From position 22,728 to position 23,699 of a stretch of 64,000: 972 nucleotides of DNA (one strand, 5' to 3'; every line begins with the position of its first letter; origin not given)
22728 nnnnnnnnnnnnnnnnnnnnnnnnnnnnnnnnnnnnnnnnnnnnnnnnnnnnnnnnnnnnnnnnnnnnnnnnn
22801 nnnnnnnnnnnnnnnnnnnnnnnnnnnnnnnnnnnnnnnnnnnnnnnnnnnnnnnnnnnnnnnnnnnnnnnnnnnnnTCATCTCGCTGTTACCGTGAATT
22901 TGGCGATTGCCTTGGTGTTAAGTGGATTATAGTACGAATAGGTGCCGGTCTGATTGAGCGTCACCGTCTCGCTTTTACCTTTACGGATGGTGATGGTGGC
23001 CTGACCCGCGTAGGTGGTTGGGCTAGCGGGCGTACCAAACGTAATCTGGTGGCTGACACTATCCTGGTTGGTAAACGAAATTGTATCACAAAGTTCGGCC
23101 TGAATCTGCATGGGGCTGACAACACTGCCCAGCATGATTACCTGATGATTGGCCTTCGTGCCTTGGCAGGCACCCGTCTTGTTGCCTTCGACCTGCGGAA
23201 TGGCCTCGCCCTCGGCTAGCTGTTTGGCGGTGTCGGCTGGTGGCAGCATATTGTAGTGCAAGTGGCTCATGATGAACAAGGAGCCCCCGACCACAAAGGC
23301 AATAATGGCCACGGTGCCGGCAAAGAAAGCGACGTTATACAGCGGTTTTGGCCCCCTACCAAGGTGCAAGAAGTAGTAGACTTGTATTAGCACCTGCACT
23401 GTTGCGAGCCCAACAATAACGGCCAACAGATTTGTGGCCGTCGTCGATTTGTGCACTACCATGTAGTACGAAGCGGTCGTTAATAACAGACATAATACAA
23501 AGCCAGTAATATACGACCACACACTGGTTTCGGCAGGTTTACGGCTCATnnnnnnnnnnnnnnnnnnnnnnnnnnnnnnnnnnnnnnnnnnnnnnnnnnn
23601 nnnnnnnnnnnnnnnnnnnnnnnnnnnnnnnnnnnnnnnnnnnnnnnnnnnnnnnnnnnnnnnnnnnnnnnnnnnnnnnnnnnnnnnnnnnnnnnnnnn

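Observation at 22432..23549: CyoD fused to a cupredoxin-like domain, followed by a stand-alone membrane-anchored paralog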

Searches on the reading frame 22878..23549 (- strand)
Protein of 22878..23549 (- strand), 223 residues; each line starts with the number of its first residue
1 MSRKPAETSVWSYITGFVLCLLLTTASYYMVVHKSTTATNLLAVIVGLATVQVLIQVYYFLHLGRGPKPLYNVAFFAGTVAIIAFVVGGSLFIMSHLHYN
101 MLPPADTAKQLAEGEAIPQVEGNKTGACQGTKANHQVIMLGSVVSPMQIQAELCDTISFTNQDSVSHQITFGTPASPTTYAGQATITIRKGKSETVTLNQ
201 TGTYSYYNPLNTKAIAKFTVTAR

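Call 4: search_protein_families(library=pfam, proteins=[window:22878-23549:-], max_evalue=1)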
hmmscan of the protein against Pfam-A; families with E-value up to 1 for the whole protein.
window:22878-23549:- (223 aa): 3 families
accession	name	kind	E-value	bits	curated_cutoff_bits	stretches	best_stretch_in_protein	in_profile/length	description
PF03626.19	COX4_pro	-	1.2e-13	51.7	28.9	1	14-87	1-72/72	Prokaryotic Cytochrome C oxidase subunit IV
PF00127.26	Copper-bind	-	0.0097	16.7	21.2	1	145-207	15-83/99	Copper binding proteins, plastocyanin/azurin family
PF13473.12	Cupredoxin_1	-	0.016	15.7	27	1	135-220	23-104/104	Cupredoxin-like domain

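Call 5: find_homologous_proteins(query=window:22878-23549:-)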
Query window:22878-23549:- (223 aa): 444 proteins with E <= 0.001 among 721 candidates; the best 120 are listed.
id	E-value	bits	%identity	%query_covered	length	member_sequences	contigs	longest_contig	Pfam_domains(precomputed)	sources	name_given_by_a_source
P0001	3.1e-141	486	100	100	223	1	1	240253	PF03626.20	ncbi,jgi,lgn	jgi:cytochrome o ubiquinol oxidase operon protein cyoD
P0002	3.9e-114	397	79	99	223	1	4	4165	PF03626.20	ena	-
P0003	2.1e-85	304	60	99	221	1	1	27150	PF03626.20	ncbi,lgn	ncbi:MAG: cytochrome o ubiquinol oxidase subunit IV [Candidatus Saccharimonadales bacterium]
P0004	3.0e-84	300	63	99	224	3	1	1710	PF03626.20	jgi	jgi:cytochrome o ubiquinol oxidase operon protein cyoD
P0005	3.4e-83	296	61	96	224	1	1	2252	PF13473.13,PF03626.20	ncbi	-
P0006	4.8e-81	289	62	95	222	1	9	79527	PF03626.20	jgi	jgi:cytochrome o ubiquinol oxidase operon protein cyoD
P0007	1.7e-80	288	62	97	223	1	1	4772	PF03626.20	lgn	-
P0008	2.3e-80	287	61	97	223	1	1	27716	PF03626.20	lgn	-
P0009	1.2e-79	285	62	91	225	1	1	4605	PF03626.20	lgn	-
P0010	3.5e-78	280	59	99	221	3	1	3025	PF03626.20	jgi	jgi:cytochrome o ubiquinol oxidase subunit IV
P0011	4.3e-78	280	59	99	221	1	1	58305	PF03626.20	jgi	jgi:cytochrome o ubiquinol oxidase operon protein cyoD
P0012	2.4e-77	277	62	93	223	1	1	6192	PF13473.13,PF03626.20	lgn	-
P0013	8.0e-77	276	57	99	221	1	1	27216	PF03626.20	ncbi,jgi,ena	ncbi:MAG: cytochrome o ubiquinol oxidase subunit IV [Candidatus Saccharibacteria bacterium]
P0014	3.0e-76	274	58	100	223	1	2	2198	PF03626.20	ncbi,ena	-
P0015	4.1e-75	270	60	92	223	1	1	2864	PF13473.13,PF03626.20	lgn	-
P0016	1.2e-74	269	55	100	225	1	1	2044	PF03626.20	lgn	-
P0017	1.3e-74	268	58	95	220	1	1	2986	PF03626.20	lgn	-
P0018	1.7e-72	261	53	100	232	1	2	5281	PF13473.13,PF03626.20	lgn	-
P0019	2.1e-72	261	57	99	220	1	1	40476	PF03626.20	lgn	-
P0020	1.3e-71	259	62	87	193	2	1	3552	PF03626.20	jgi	jgi:plastocyanin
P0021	1.4e-70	255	54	98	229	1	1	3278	PF03626.20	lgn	-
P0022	8.5e-70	253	52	96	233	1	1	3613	PF03626.20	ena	-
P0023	1.3e-69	252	55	98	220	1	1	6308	PF03626.20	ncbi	-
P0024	3.3e-69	251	50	99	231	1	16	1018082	PF03626.20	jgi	jgi:cytochrome o ubiquinol oxidase subunit IV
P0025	5.4e-68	247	50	98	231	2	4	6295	PF03626.20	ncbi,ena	-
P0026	7.3e-68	246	50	98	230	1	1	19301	PF03626.20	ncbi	-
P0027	7.8e-68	246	52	98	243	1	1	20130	PF13473.13,PF03626.20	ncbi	-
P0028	9.6e-68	246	51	99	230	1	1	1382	PF03626.20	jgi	-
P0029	1.0e-67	246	52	99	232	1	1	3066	PF03626.20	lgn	-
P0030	1.8e-67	245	52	95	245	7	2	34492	PF03626.20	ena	-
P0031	1.9e-67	245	52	98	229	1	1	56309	PF03626.20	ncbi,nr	ncbi:MAG: cyoD [Candidatus Saccharibacteria bacterium]|nr:cyoD [Candidatus Saccharibacteria bacteriu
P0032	2.0e-67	245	50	99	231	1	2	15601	PF03626.20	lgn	-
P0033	2.2e-67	245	50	100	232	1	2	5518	PF03626.20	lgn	-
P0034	2.3e-67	245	53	94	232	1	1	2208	PF03626.20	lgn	-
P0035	2.5e-67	245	52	95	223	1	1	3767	PF03626.20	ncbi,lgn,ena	-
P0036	3.7e-67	244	50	99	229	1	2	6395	PF03626.20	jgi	jgi:cytochrome o ubiquinol oxidase subunit IV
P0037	6.4e-67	243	50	99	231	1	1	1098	PF03626.20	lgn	-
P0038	9.4e-67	243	50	98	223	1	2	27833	PF03626.20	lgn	-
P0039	2.2e-66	241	51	94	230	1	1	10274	PF03626.20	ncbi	-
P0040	2.5e-66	241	54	98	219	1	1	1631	PF03626.20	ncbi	-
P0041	2.6e-66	241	52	95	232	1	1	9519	PF13473.13,PF03626.20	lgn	-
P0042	3.2e-66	241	50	93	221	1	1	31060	PF03626.20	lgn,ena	-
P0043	3.3e-66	241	54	94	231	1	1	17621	PF03626.20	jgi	jgi:cytochrome o ubiquinol oxidase operon protein cyoD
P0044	5.1e-66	240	53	96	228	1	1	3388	PF03626.20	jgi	jgi:cytochrome o ubiquinol oxidase operon protein cyoD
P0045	1.9e-65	238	50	99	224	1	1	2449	PF13473.13,PF03626.20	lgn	-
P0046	2.8e-65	238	52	95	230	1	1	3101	PF13473.13,PF03626.20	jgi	jgi:cytochrome o ubiquinol oxidase subunit IV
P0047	4.0e-65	237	51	98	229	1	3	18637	PF03626.20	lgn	-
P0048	4.6e-65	237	50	94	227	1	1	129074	PF03626.20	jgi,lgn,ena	-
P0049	5.7e-65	237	52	94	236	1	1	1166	PF03626.20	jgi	jgi:cytochrome o ubiquinol oxidase operon protein cyoD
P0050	5.8e-65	237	50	98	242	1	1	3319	PF03626.20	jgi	jgi:cytochrome o ubiquinol oxidase subunit IV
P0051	7.7e-65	236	50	96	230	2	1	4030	PF03626.20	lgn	-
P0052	8.0e-65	236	49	99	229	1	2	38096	PF13473.13,PF03626.20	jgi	jgi:cytochrome o ubiquinol oxidase subunit IV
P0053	8.8e-65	236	51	97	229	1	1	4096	PF03626.20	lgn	-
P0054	1.2e-64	236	48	100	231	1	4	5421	PF03626.20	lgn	-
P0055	1.4e-64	236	50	98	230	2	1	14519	PF03626.20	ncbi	-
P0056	1.5e-64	236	48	97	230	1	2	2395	PF03626.20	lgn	-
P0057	1.5e-64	235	51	95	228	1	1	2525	PF13473.13,PF03626.20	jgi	jgi:cytochrome o ubiquinol oxidase subunit IV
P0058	2.2e-64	235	50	100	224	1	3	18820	PF13473.13,PF03626.20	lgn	-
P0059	2.8e-64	235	52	98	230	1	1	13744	PF03626.20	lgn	-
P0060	2.8e-64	235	50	99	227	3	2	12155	PF13473.13,PF03626.20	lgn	-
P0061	2.9e-64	235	49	99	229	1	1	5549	PF13473.13,PF03626.20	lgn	-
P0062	3.2e-64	234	50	99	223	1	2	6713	PF03626.20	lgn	-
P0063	3.2e-64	234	52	97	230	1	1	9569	PF13473.13,PF03626.20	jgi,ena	-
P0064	3.2e-64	234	52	94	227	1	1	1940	PF03626.20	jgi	jgi:cytochrome o ubiquinol oxidase subunit IV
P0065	3.8e-64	234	50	93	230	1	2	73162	PF03626.20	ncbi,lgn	-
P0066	6.3e-64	233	50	96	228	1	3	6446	PF03626.20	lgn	-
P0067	6.3e-64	233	47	99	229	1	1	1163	PF03626.20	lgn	-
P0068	7.0e-64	233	51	94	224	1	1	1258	PF13473.13,PF03626.20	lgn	-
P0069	8.6e-64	233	49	99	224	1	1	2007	PF03626.20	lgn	-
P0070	1.0e-63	233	50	98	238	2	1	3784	PF03626.20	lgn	-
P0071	1.1e-63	233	52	99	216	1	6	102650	PF03626.20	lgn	-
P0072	1.2e-63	233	48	98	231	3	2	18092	PF03626.20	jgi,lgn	jgi:cytochrome o ubiquinol oxidase operon protein cyoD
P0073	1.5e-63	232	51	98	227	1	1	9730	PF03626.20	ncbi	-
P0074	1.6e-63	232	48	97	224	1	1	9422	PF03626.20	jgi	jgi:cytochrome o ubiquinol oxidase subunit IV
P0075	1.7e-63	232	49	97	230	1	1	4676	PF13473.13,PF03626.20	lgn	-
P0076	2.5e-63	232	49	98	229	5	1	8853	PF03626.20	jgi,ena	-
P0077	2.7e-63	231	51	99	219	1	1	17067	PF03626.20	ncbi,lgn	-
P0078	3.3e-63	231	50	94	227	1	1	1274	PF03626.20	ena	-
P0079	3.4e-63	231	49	98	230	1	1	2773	PF03626.20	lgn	-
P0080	3.5e-63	231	50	99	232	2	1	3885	PF03626.20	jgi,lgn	jgi:cytochrome o ubiquinol oxidase operon protein cyoD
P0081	3.6e-63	231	48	99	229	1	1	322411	PF03626.20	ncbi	-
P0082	3.7e-63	231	48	98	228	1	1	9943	PF13473.13,PF03626.20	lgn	-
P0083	4.0e-63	231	50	95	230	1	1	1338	PF03626.20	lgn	-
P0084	5.8e-63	230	50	98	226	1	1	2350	PF03626.20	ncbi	-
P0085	6.0e-63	230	50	94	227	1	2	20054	PF13473.13,PF03626.20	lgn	-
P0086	9.3e-63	230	50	98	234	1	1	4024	PF03626.20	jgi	jgi:cytochrome o ubiquinol oxidase subunit IV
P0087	1.3e-62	229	49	99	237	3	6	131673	PF03626.20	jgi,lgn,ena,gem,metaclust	metaclust:\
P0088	1.7e-62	229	49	99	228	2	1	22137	PF03626.20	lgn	-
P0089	1.8e-62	229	48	98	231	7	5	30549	PF03626.20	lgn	-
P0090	1.9e-62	229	51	95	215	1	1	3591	PF03626.20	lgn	-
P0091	2.0e-62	229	47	98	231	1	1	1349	PF13473.13,PF03626.20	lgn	-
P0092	2.1e-62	229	50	95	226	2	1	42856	PF03626.20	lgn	-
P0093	2.2e-62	228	51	94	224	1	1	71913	PF13473.13,PF03626.20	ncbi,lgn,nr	ncbi:MAG: cyoD [Candidatus Saccharibacteria bacterium]|nr:cyoD [Candidatus Saccharibacteria bacteriu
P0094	2.3e-62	228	51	94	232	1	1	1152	PF03626.20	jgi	-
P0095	3.3e-62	228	47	97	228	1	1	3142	PF03626.20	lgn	-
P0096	3.9e-62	228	49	99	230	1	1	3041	PF03626.20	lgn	-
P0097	4.0e-62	228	47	98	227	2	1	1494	PF03626.20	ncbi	-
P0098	4.6e-62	227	50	96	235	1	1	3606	PF03626.20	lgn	-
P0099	5.2e-62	227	49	96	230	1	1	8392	PF03626.20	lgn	-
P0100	6.2e-62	227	49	95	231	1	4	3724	PF13473.13,PF03626.20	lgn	-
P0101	6.3e-62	227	49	95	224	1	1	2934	PF03626.20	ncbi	-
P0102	6.6e-62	227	49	95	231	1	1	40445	PF13473.13,PF03626.20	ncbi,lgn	-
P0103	7.6e-62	227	50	95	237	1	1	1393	PF03626.20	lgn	-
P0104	8.5e-62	227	47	98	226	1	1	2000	PF03626.20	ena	-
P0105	9.5e-62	226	46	99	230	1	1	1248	PF03626.20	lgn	-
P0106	1.1e-61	226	47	99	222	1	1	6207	PF13473.13,PF03626.20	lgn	-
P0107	1.3e-61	226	47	97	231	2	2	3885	PF03626.20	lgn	-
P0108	1.4e-61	226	49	96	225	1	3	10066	PF13473.13,PF03626.20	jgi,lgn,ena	-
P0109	1.6e-61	226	49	96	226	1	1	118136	PF03626.20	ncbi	-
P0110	1.6e-61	226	54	85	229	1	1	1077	PF03626.20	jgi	-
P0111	1.8e-61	225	49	98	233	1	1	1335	PF03626.20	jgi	jgi:cytochrome o ubiquinol oxidase subunit IV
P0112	1.8e-61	225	47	96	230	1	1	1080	PF03626.20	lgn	-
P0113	1.8e-61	225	47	98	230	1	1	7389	PF13473.13,PF03626.20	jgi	jgi:cytochrome o ubiquinol oxidase operon protein cyoD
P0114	2.1e-61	225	49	94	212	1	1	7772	PF03626.20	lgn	-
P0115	2.1e-61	225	47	95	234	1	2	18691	PF03626.20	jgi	jgi:cytochrome o ubiquinol oxidase operon protein cyoD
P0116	2.3e-61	225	48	98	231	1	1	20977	PF03626.20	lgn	-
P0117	2.3e-61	225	50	94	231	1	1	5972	PF13473.13,PF03626.20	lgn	-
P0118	2.7e-61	225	50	98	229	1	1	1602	PF03626.20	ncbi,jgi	-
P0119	2.7e-61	225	51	94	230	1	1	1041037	PF03626.20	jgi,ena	-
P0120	2.8e-61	225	49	94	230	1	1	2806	PF03626.20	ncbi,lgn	ncbi:hypothetical protein BH10PAT3_BH10PAT3_8650 [soil metagenome]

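Call 10: find_related_loci(query=A1, collection=genome_contigs, flank=6000)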
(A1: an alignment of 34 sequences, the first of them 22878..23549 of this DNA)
Query A1 (223 aa) in genome_contigs; peptide patterns used: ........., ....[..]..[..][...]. (x = any residue, [..] = any of these).
108 stretches matched a pattern; 99 encode a relative of the query (tblastn E <= 1e-3); the best 80 are kept; 80 distinct loci.
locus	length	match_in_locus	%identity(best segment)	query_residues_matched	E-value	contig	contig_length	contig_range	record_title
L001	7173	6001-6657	60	4-223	2e-85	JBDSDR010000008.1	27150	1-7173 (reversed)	MAG: Candidatus Saccharimonadales bacterium isolate cluster1_bin.186 k127_15029539, whole genome shotgun sequence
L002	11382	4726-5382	57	1-220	1e-84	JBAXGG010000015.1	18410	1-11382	MAG: Candidatus Saccharibacteria bacterium isolate ELA291 MAG291_15, whole genome shotgun sequence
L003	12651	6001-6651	52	2-221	5e-73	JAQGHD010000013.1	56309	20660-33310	MAG: Candidatus Saccharibacteria bacterium isolate RYN_424 scaffold_1681785, whole genome shotgun sequence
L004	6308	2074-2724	55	4-221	2e-72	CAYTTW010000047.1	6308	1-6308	MAG TPA_asm: uncultured Candidatus Saccharibacteria bacterium isolate SRP200132_co1_589 genome assembly, contig: NODE_23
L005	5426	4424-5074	50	4-221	3e-71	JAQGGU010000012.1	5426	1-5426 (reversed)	MAG: Candidatus Saccharibacteria bacterium isolate RYN_415 scaffold_2896896, whole genome shotgun sequence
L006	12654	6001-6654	48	4-221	2e-69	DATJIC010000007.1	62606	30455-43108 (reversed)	MAG TPA_asm: Verrucomicrobiia bacterium isolate SMAG_U15528 k141_3503897, whole genome shotgun sequence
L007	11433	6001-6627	51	12-221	2e-68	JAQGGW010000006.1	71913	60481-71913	MAG: Candidatus Saccharibacteria bacterium isolate RYN_417 scaffold_2866436, whole genome shotgun sequence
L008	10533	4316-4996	48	1-220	6e-68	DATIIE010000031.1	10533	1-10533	MAG TPA_asm: Candidatus Saccharimonadales bacterium isolate SMAG_U15656 k141_329227, whole genome shotgun sequence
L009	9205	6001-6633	49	12-223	7e-68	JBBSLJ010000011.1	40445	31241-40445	MAG: Candidatus Saccharimonadales bacterium isolate metawrap_LS4_6 metawrap_LS4_6_K_1820493_L_40445_cov_12.9998, whole g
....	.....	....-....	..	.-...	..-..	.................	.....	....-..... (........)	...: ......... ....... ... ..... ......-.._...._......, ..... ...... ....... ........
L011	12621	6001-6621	50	13-220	5e-67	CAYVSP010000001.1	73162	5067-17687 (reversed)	MAG TPA_asm: uncultured Candidatus Saccharibacteria bacterium isolate SRP200132_co1_486 genome assembly, contig: NODE_46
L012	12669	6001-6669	49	1-223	5e-67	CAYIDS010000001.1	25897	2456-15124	MAG TPA_asm: uncultured Candidatus Saccharimonas sp. isolate ERP119705_co18_46 genome assembly, contig: NODE_2191_length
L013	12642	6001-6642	49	9-223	5e-67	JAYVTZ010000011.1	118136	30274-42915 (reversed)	MAG: Burkholderiaceae bacterium isolate GL74_UP_metabat_189 GL74_UP_metabat_189_10, whole genome shotgun sequence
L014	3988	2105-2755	51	4-221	1e-66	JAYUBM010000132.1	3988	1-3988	MAG: bacterium isolate GFS_6762 GFS_6762_131, whole genome shotgun sequence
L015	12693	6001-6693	48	1-220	1e-65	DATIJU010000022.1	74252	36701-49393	MAG TPA_asm: Bacillota bacterium isolate SMAG_U15699 k141_632993, whole genome shotgun sequence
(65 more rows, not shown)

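Call 33: search_protein_families(library=ncbifam, proteins=[window:22878-23549:-, P0024], max_evalue=1)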
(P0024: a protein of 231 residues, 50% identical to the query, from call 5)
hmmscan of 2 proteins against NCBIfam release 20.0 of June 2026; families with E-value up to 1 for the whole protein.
window:22878-23549:- (223 aa): 7 families
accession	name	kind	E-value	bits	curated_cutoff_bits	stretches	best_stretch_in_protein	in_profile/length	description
TIGR02847.1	CyoD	equivalog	1.8e-23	82.8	81.45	1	9-102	3-96/96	cytochrome o ubiquinol oxidase subunit IV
NF007878.0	PRK10582.1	equivalog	1.5e-21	76.5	144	1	7-102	12-107/109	cytochrome o ubiquinol oxidase subunit IV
TIGR02901.1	QoxD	equivalog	5.6e-08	33.2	85.6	1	11-96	7-92/94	cytochrome aa3 quinol oxidase subunit IV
TIGR02908.1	CoxD_Bacillus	equivalog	1.7e-06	27.9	117.85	1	12-82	27-97/110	cytochrome c oxidase subunit IVB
TIGR02656.1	cyanin_plasto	equivalog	4.6e-05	23.8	87.85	1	144-207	14-83/99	plastocyanin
TIGR02657.1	amicyanin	equivalog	0.01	16.2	110.2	1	149-207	13-69/83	amicyanin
TIGR02229.1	caa3_sub_IV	subfamily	0.11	13.3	37.25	1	7-87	10-84/92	caa(3)-type oxidase, subunit IV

P0024 (231 aa): 6 families
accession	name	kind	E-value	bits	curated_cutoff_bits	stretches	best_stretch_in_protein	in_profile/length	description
NF007878.0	PRK10582.1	equivalog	9e-28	96.6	144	1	11-113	6-108/109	cytochrome o ubiquinol oxidase subunit IV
TIGR02847.1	CyoD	equivalog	9.7e-27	93.3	81.45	1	17-112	1-96/96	cytochrome o ubiquinol oxidase subunit IV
TIGR02901.1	QoxD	equivalog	8.1e-11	42.3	85.6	1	20-105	6-91/94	cytochrome aa3 quinol oxidase subunit IV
TIGR02908.1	CoxD_Bacillus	equivalog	0.00041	20.2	117.85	1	21-97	26-101/110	cytochrome c oxidase subunit IVB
NF053722.1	Cg1360_fam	equivalog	0.095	12.6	40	1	15-104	31-119/128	Cg1360 family ATP-synthase-associated protein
TIGR02229.1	caa3_sub_IV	subfamily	0.24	12.2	37.25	1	24-96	13-82/92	caa(3)-type oxidase, subunit IV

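Call 70: list_cluster_members(proteins=[P0001, P0121])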
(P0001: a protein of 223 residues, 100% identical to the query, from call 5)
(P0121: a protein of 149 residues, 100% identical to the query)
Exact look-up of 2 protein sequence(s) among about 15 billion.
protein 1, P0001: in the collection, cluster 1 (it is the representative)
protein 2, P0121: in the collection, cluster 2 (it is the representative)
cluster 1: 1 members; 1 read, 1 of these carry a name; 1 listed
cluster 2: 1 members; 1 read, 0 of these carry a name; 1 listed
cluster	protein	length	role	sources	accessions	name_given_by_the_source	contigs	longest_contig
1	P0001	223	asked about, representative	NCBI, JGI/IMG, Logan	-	cytochrome o ubiquinol oxidase operon protein cyoD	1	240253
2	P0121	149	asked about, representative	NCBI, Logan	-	-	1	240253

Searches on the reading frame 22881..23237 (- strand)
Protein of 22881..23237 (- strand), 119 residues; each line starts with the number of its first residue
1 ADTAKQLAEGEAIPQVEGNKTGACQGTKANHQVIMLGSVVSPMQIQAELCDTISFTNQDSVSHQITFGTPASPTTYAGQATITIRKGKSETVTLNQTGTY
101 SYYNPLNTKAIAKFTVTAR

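Call 20: predict_structure(alignment_id=A2)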
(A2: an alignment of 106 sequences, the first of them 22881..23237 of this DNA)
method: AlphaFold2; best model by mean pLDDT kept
length: 119 residues; sequences in the alignment: 106
mean_pLDDT: 84.7   pTM: 0.72
mean pLDDT of the five models: 84.7, 84.3, 84.0, 83.7, 82.9
residues with pLDDT >= 90: 89; 70-90: 7; 50-70: 3; < 50: 20
segments of 3 or more residues with pLDDT < 50: 1-20
pLDDT, mean of each block of 10 residues (from residue 1): 39 41 74 94 97 97 97 95 97 96 95 95
secondary structure, 60 per line:
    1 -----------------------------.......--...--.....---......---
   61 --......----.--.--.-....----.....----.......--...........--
elements in order: E30-36 E39-41 E44-48 E52-57 E63-68 E81-84 E89-93 E98-104 E107-117

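Call 22: fold_search(model_id=the predicted structure, library=pdb)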
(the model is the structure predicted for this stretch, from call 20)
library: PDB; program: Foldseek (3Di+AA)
matches with E <= 10: 1344; with E <= 0.001: 340
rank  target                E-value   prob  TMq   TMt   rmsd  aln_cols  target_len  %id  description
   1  2idq                  2.0e-06  1.00  0.59  0.66   3.1        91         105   19  Structure of M98A mutant of amicyanin, Cu(II) (released 2007-03-13)
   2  5fc9_A                3.1e-06  1.00  0.59  0.72   3.4        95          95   20  Novel Purple Cupredoxin from Nitrosopumilus maritimus (released 2016-05-11)
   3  7wgu_B                5.2e-06  1.00  0.58  0.22   3.3        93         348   18  Crystal structure of metal-binding protein EfeO from Escherichia coli (released 2022-12-14)
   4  1sf3                  5.8e-06  1.00  0.59  0.66   3.1        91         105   18  Structure of the reduced form of the P94A mutant of amicyanin (released 2004-07-27)
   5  2gb2                  9.9e-06  1.00  0.60  0.67   3.1        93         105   17  The P52G mutant of amicyanin in the Cu(II) state. (released 2006-08-01)
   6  1sfd_A                9.9e-06  1.00  0.59  0.66   3.1        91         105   18  oxidized form of amicyanin mutant P94F (released 2004-07-27)
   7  7z3f_B                9.9e-06  1.00  0.51  0.49   6.1       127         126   14  Crystal structure of the cupredoxin AcoP from Acidithiobacillus ferrooxidans, oxidized form (released 2023-09-13)
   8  7z3b_B                1.1e-05  1.00  0.51  0.48   6.1       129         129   14  Crystal structure of the cupredoxin AcoP from Acidithiobacillus ferrooxidans, reduced form (released 2023-09-13)
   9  4p5r                  1.1e-05  1.00  0.59  0.66   3.2        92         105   17  Structure of oxidized W45Y mutant of amicyanin (released 2014-04-23)
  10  3rym_A                1.4e-05  1.00  0.59  0.66   3.4        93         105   17  Structure of Oxidized M98K mutant of Amicyanin (released 2011-11-23)
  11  7wgu_A                1.4e-05  1.00  0.56  0.21   3.4        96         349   18  Crystal structure of metal-binding protein EfeO from Escherichia coli (released 2022-12-14)
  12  2qdv                  1.6e-05  1.00  0.60  0.67   3.0        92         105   17  Structure of the Cu(II) form of the M51A mutant of amicyanin (released 2007-12-11)
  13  7z3g_A                1.6e-05  1.00  0.49  0.43   6.9       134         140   13  Crystal structure of the cupredoxin AcoP from Acidithiobacillus ferrooxidans, H166A mutant (released 2023-09-13)
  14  7z3i_A                1.7e-05  1.00  0.52  0.46   7.0       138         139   12  Crystal structure of the cupredoxin AcoP from Acidithiobacillus ferrooxidans, M171A mutant (released 2023-09-13)
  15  1byp                  1.8e-05  1.00  0.54  0.64   5.1       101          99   21  E43K,D44K DOUBLE MUTANT PLASTOCYANIN FROM SILENE (released 1999-10-19)
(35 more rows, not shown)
